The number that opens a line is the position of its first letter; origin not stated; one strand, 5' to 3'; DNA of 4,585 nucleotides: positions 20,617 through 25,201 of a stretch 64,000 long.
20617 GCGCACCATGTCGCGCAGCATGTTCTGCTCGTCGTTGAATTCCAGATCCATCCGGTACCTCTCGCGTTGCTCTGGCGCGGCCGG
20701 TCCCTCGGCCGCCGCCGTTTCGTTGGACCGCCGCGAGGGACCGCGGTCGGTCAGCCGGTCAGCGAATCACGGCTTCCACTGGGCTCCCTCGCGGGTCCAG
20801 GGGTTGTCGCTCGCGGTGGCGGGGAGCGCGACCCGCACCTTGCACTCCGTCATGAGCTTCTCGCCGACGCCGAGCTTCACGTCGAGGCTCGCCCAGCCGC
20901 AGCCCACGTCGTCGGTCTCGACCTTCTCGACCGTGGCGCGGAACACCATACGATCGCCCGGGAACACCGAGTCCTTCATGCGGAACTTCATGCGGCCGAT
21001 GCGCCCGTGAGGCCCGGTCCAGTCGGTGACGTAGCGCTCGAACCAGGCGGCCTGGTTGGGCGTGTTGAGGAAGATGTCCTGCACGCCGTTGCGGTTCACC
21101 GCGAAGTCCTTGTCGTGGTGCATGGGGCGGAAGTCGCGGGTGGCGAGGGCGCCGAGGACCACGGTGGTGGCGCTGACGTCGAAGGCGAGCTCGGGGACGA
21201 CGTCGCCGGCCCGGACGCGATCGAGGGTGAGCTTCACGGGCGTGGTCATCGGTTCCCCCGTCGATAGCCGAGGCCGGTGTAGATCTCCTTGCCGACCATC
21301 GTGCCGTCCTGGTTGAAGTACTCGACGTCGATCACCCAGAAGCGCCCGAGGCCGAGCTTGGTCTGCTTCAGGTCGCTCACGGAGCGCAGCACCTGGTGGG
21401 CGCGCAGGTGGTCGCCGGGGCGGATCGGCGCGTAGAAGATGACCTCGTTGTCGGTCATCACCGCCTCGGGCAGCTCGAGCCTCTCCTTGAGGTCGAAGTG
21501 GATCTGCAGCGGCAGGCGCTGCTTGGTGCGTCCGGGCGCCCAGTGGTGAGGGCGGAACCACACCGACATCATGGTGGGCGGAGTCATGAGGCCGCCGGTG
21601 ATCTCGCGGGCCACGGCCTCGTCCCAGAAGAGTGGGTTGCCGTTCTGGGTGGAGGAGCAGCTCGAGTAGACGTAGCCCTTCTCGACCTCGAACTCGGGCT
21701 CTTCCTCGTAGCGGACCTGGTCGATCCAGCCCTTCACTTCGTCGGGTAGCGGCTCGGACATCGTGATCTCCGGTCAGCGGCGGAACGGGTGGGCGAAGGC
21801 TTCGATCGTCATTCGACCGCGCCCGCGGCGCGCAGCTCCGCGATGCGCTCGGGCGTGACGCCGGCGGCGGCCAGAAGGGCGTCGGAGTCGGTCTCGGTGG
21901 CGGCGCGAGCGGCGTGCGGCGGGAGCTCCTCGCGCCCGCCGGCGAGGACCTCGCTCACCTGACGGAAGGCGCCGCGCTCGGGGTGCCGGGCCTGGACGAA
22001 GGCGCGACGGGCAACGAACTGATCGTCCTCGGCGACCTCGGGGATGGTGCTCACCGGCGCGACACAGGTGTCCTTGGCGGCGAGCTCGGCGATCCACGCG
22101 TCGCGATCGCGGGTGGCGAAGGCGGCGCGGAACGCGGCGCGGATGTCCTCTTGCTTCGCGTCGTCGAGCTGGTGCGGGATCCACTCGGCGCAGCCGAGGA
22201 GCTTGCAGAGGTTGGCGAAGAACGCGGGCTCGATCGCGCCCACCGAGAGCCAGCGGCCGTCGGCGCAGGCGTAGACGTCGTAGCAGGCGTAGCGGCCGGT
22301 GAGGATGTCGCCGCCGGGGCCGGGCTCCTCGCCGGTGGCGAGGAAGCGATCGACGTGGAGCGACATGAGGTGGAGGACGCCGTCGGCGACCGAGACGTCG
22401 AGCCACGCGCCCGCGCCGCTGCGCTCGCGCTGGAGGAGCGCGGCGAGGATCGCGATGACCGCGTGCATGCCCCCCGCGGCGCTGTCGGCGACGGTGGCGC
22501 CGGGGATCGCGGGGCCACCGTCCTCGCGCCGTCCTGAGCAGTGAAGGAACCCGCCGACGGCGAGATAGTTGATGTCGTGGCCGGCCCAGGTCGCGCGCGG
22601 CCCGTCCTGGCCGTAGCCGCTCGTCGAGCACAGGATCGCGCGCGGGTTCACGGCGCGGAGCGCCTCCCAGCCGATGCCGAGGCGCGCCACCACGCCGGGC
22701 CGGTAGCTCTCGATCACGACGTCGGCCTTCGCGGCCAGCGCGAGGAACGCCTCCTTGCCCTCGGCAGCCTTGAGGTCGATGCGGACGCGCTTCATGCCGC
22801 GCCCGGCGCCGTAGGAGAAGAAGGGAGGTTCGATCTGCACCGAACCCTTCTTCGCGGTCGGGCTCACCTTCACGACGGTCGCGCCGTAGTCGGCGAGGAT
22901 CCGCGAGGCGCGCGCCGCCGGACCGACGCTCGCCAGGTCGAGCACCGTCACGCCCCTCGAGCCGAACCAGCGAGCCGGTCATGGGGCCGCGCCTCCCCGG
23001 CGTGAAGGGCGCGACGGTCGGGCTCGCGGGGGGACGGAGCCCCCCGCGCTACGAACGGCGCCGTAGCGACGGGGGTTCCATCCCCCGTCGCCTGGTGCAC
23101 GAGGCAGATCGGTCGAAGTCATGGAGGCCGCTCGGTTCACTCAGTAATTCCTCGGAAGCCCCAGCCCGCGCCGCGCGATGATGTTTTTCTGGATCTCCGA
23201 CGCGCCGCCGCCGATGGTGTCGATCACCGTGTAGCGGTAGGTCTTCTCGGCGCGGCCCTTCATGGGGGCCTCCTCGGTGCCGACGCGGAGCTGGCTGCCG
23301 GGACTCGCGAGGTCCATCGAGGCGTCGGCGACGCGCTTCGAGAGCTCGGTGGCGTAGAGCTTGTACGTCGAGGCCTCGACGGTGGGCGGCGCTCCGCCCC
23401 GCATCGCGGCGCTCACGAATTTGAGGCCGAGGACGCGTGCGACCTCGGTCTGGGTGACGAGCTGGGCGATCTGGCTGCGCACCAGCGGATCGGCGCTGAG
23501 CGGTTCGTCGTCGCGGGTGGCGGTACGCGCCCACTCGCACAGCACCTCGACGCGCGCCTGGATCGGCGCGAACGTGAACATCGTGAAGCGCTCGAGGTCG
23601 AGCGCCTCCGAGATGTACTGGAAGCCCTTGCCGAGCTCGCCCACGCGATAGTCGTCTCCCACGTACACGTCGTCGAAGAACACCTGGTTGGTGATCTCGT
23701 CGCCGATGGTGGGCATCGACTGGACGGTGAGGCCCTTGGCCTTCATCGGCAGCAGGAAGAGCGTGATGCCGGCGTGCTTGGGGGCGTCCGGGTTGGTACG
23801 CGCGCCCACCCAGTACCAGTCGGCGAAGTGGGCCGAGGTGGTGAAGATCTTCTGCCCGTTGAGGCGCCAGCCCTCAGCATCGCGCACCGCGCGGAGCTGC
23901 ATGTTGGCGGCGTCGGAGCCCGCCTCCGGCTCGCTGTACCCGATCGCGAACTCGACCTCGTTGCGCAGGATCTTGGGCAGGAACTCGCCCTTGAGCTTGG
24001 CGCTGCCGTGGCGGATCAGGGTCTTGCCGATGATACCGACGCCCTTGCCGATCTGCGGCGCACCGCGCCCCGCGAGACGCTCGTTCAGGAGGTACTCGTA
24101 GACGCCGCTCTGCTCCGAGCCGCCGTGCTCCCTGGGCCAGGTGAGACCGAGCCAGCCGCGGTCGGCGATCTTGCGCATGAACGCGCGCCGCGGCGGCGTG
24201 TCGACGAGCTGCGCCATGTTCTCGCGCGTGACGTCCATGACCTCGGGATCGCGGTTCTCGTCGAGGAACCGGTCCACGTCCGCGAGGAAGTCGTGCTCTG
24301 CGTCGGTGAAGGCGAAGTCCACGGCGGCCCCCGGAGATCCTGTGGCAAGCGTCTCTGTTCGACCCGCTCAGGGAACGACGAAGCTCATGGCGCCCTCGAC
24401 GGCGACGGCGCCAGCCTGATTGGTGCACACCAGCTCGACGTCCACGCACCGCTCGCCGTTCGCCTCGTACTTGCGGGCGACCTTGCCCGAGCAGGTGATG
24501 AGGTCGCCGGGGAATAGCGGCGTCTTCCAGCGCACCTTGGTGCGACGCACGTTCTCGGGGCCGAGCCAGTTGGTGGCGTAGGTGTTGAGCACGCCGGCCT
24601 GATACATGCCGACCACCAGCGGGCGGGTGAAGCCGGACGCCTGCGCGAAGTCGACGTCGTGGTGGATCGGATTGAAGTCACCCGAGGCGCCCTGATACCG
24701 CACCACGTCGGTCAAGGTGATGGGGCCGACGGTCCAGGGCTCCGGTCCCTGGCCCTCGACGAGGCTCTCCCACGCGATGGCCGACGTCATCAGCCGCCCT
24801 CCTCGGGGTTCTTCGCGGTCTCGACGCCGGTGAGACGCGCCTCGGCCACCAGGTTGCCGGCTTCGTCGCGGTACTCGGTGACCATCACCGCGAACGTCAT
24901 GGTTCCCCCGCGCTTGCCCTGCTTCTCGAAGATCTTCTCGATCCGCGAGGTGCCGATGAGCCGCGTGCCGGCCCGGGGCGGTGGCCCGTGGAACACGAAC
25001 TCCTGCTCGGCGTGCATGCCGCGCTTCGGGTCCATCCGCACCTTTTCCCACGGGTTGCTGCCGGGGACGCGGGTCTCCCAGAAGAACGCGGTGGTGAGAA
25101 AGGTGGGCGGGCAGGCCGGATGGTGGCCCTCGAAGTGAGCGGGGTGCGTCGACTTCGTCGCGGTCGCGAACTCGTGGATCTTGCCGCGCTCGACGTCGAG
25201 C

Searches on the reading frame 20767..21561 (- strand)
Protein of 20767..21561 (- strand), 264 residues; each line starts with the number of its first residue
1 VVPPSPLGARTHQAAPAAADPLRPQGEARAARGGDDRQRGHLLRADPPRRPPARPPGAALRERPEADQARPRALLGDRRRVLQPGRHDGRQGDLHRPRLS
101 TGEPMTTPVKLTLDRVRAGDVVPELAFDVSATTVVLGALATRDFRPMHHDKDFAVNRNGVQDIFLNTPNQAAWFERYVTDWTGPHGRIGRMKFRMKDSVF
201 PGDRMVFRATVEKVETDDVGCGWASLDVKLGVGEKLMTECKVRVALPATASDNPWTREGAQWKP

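Call 17: search_protein_families(library=pfam, proteins=[window:20767-21561:-])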
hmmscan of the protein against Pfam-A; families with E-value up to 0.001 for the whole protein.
window:20767-21561:- (264 aa): 1 family
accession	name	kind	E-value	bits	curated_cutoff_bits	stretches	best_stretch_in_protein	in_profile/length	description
PF01575.25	MaoC_dehydratas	-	3.8e-05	23.7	27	1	127-214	16-104/123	MaoC like domain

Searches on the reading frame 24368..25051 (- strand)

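Call 17: search_protein_families(library=pfam, proteins=[window:24368-25051:-])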
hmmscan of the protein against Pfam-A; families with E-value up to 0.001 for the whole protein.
window:24368-25051:- (227 aa): 2 families
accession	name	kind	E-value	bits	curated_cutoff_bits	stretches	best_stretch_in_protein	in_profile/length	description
PF01575.25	MaoC_dehydratas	-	2.4e-17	63.1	27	1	110-208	17-118/123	MaoC like domain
PF13452.11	FAS1_DH_region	-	4e-07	30.7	22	1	110-218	13-130/132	FAS1-like, dehydratase domain region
